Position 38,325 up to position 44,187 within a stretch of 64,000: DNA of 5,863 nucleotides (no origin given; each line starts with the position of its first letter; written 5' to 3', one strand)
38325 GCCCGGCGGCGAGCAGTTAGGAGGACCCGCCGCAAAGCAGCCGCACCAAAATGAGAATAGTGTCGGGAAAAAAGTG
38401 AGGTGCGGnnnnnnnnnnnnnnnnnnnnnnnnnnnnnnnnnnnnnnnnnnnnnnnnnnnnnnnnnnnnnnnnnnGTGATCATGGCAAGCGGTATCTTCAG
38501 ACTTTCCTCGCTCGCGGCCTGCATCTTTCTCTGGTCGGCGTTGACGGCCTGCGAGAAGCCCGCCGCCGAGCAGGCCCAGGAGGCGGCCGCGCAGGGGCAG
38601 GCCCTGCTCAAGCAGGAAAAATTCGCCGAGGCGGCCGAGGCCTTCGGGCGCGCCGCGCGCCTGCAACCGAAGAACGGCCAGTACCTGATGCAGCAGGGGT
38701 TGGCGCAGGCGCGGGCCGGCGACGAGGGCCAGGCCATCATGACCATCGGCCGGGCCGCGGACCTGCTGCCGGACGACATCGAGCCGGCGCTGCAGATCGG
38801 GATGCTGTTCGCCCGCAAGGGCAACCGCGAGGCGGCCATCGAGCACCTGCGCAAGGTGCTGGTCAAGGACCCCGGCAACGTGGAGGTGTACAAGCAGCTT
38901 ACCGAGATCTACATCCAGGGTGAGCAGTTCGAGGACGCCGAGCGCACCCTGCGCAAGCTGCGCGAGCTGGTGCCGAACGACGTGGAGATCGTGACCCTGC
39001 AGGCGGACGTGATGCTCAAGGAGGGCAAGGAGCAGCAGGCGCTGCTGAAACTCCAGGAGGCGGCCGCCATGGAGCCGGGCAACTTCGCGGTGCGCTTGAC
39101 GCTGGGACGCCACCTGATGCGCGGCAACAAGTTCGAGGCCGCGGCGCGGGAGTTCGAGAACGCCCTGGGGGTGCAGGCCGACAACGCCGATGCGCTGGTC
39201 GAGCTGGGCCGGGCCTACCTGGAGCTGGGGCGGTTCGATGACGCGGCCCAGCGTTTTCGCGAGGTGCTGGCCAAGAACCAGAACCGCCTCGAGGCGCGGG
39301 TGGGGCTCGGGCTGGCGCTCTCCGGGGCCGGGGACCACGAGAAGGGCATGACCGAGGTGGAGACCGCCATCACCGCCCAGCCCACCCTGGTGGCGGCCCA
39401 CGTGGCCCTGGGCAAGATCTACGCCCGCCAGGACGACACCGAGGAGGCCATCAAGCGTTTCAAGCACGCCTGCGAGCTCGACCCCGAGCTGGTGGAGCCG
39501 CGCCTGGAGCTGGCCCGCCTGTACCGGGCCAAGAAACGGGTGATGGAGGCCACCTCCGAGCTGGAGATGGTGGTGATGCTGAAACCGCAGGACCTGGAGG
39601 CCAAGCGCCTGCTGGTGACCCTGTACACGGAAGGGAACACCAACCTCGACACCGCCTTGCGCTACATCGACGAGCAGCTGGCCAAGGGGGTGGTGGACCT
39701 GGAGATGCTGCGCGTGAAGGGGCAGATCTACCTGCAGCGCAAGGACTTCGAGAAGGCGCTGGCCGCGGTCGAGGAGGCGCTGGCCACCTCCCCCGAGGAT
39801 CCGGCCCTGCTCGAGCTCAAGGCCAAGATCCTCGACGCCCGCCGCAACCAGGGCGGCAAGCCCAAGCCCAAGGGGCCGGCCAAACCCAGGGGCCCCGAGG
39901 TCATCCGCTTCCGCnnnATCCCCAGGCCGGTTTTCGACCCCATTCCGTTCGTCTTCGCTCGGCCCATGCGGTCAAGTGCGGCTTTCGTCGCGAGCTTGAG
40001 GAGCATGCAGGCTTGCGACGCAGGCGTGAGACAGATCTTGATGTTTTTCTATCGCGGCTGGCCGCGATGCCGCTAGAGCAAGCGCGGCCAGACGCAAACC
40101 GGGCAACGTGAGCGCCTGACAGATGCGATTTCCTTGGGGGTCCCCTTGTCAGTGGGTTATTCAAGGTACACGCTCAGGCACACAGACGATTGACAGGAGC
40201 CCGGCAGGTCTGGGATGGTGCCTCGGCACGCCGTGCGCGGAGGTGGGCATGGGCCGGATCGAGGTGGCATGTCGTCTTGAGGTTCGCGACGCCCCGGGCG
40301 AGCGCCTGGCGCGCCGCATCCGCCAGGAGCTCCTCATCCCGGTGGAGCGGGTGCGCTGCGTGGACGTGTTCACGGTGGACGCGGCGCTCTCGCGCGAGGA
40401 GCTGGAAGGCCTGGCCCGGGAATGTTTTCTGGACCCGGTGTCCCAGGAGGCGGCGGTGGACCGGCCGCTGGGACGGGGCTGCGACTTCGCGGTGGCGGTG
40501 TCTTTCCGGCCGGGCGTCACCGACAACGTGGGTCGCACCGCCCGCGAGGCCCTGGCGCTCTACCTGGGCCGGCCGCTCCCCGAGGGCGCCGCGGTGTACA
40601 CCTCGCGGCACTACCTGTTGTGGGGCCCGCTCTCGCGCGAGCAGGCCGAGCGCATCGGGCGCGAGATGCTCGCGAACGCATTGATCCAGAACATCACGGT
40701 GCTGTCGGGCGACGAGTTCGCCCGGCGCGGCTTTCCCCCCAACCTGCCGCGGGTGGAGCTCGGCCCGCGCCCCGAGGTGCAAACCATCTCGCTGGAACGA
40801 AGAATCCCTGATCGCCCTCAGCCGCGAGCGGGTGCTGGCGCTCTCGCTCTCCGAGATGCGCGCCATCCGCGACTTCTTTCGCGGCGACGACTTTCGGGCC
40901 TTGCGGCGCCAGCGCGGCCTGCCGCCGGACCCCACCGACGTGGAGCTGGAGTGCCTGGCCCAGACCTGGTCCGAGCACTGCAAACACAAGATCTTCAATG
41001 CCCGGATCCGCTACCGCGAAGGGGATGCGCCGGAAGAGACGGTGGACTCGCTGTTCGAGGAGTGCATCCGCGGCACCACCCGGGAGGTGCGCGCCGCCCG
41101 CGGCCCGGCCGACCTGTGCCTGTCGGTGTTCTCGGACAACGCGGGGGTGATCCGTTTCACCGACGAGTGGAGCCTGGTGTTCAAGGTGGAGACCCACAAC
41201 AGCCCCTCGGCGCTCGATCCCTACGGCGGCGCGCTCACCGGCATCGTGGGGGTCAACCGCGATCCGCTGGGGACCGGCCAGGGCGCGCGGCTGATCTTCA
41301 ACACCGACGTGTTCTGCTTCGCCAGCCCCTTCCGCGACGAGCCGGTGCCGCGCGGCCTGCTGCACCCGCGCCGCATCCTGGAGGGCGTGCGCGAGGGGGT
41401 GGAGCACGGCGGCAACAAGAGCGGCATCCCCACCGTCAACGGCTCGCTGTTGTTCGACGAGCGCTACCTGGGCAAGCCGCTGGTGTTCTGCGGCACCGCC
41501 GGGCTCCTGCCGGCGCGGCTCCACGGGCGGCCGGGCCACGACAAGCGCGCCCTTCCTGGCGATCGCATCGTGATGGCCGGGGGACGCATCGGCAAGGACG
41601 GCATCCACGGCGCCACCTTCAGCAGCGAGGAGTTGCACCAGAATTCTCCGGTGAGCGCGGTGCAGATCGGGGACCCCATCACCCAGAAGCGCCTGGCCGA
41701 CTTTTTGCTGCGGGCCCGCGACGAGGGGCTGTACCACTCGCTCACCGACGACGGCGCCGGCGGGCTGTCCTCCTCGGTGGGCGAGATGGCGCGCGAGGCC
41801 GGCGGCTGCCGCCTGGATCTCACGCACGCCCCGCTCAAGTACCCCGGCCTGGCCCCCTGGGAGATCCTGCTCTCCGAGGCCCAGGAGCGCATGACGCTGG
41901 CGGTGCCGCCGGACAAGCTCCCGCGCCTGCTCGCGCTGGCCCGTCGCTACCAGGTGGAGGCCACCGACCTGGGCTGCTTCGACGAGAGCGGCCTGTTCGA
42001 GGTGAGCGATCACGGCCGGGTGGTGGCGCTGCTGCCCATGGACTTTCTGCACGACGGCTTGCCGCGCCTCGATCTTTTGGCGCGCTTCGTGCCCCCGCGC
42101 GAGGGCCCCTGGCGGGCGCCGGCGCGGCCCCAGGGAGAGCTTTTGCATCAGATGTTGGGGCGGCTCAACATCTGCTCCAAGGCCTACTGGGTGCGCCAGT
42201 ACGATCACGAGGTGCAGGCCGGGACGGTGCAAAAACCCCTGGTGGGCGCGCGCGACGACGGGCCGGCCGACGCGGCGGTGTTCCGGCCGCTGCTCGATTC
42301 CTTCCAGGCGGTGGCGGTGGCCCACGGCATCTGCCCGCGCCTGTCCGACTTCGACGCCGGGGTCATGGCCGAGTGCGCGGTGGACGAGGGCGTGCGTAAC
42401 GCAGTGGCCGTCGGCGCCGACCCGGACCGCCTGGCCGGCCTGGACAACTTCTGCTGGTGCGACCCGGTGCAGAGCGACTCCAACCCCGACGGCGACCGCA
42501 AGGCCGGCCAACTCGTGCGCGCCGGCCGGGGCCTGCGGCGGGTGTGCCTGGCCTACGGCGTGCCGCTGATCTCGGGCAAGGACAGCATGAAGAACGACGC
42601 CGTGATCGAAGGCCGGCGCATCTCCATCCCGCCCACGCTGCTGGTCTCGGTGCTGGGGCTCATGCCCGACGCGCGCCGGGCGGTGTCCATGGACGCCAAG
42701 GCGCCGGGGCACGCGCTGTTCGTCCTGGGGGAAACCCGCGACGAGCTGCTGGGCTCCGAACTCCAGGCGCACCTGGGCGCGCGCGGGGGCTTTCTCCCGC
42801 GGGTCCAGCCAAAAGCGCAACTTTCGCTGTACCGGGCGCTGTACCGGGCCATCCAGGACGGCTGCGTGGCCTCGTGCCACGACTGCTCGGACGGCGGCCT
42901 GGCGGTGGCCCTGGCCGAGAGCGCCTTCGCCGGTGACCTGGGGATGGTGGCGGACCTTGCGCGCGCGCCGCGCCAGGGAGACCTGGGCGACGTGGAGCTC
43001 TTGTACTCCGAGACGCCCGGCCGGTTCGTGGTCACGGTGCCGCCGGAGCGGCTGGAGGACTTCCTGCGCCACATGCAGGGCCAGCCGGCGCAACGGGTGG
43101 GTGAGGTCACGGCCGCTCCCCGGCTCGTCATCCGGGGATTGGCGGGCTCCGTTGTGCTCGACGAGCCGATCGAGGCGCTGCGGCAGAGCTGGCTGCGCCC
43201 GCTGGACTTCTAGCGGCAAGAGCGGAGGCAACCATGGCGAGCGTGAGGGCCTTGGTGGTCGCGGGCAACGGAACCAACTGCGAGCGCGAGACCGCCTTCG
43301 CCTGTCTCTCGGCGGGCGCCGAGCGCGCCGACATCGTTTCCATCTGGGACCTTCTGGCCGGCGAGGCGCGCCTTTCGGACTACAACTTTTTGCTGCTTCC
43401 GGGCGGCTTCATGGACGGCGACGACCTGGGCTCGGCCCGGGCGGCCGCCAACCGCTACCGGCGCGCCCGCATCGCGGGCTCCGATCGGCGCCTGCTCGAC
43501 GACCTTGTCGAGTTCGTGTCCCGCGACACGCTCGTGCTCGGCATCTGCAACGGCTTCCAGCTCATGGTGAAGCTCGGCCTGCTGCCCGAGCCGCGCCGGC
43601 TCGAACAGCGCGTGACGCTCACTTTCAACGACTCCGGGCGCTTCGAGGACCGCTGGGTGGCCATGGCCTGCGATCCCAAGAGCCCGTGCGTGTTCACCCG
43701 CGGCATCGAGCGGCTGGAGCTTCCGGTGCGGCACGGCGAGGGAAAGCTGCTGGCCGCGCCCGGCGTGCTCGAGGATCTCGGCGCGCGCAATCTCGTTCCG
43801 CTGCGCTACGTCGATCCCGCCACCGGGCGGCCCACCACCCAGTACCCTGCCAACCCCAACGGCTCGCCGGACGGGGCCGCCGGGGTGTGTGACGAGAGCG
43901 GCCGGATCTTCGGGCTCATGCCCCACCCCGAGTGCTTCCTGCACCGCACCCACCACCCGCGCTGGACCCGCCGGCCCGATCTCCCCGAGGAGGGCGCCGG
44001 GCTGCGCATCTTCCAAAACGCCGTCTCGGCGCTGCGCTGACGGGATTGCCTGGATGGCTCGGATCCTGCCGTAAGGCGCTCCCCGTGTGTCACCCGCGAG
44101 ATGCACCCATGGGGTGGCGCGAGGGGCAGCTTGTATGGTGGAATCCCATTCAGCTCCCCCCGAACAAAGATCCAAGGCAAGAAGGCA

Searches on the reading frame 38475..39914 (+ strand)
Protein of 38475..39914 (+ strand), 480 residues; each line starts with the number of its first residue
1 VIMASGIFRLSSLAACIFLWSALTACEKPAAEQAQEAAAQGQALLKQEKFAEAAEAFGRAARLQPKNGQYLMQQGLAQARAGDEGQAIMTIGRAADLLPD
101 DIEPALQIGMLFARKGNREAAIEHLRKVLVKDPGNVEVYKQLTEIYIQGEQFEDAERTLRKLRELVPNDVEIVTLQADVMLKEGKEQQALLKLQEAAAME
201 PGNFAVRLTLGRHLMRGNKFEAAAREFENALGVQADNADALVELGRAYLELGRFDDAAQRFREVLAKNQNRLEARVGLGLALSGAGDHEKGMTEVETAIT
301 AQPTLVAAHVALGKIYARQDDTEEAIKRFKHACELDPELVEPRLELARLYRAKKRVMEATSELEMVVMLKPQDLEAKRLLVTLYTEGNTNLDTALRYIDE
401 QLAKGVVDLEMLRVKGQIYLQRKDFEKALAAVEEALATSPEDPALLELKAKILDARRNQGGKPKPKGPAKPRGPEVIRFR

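Call 41: search_protein_families(library=pfam, proteins=[window:38475-39914:+], max_evalue=0.0001)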
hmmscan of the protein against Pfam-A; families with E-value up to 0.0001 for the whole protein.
window:38475-39914:+ (480 aa): 27 families (the best 25 are shown)
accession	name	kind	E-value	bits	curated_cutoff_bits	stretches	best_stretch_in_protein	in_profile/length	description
PF14559.12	TPR_19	-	1.6e-42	144.1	25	5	115-178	4-67/68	Tetratricopeptide repeat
PF13432.12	TPR_16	-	5.1e-39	132.7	32.7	4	208-267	1-60/65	Tetratricopeptide repeat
PF07719.23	TPR_2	-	1.7e-37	124.8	27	2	307-338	2-33/34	Tetratricopeptide repeat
PF13428.12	TPR_14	-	2.7e-33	111.4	23.5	2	411-452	3-44/44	Tetratricopeptide repeat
PF13414.12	TPR_11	-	1.2e-28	98.9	26.8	1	313-350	1-38/42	TPR repeat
PF13181.12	TPR_8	-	1.6e-26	90.6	25.7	0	308-338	3-33/34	Tetratricopeptide repeat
PF13431.12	TPR_17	-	1.2e-25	88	24.4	0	236-258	11-33/34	Tetratricopeptide repeat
PF00515.34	TPR_1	-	8.2e-23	79.7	27.8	0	415-441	7-33/34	Tetratricopeptide repeat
PF23914.1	TPR_CcmH_CycH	-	1.1e-22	81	42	2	298-386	42-133/158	Cytochrome c-type biogenesis protein H TPR domain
PF13176.12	TPR_7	-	6.5e-20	69.9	27.9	0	240-271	1-32/36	Tetratricopeptide repeat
PF13424.12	TPR_12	-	5e-17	62.3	30.1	0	220-266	26-73/77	Tetratricopeptide repeat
PF13371.12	TPR_9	-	4.3e-16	59.1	35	0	417-447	3-33/73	Tetratricopeptide repeat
PF24575.1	TPR_Slam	-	3.5e-15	56.7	35.2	0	307-360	48-101/104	Surface lipoprotein assembly modifier, N-terminal TPR repeats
PF12895.13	ANAPC3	-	1.9e-13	50.9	27.2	0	150-228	3-80/82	Anaphase-promoting complex, cyclosome, subunit 3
PF13174.12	TPR_6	-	8.6e-13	48.5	26.3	0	239-267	1-29/33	Tetratricopeptide repeat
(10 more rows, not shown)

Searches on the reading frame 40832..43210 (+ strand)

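Call 41: search_protein_families(library=pfam, proteins=[window:40832-43210:+], max_evalue=0.0001)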
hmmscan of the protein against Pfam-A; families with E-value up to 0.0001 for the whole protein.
window:40832-43210:+ (793 aa): 3 families
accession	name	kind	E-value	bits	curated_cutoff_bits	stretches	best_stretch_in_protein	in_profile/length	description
PF02769.27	AIRS_C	-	2.5e-49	167.9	23.1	2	242-387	2-149/156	AIR synthase related protein, C-terminal domain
PF00586.29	AIRS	-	7.7e-23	81.5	24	2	102-225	2-111/112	AIR synthase related protein, N-terminal domain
PF18072.6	FGAR-AT_linker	-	1.6e-14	54.5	26.6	1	2-53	10-50/50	Formylglycinamide ribonucleotide amidotransferase linker domain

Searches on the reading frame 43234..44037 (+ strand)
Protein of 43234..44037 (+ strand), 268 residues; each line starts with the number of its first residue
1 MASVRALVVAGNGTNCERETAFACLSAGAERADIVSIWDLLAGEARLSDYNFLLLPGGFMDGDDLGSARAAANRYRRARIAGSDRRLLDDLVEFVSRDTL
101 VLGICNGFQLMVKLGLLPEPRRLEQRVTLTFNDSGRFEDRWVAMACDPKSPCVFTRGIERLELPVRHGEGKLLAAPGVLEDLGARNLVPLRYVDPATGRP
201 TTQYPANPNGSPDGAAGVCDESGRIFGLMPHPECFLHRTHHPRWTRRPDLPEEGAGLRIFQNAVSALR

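Call 41: search_protein_families(library=pfam, proteins=[window:43234-44037:+], max_evalue=0.0001)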
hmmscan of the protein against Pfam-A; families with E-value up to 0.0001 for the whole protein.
window:43234-44037:+ (268 aa): 1 family
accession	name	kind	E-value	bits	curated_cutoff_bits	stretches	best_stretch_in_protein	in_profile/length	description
PF13507.12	GATase_5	-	3.1e-84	282.6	27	1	4-264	2-257/260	CobB/CobQ-like glutamine amidotransferase domain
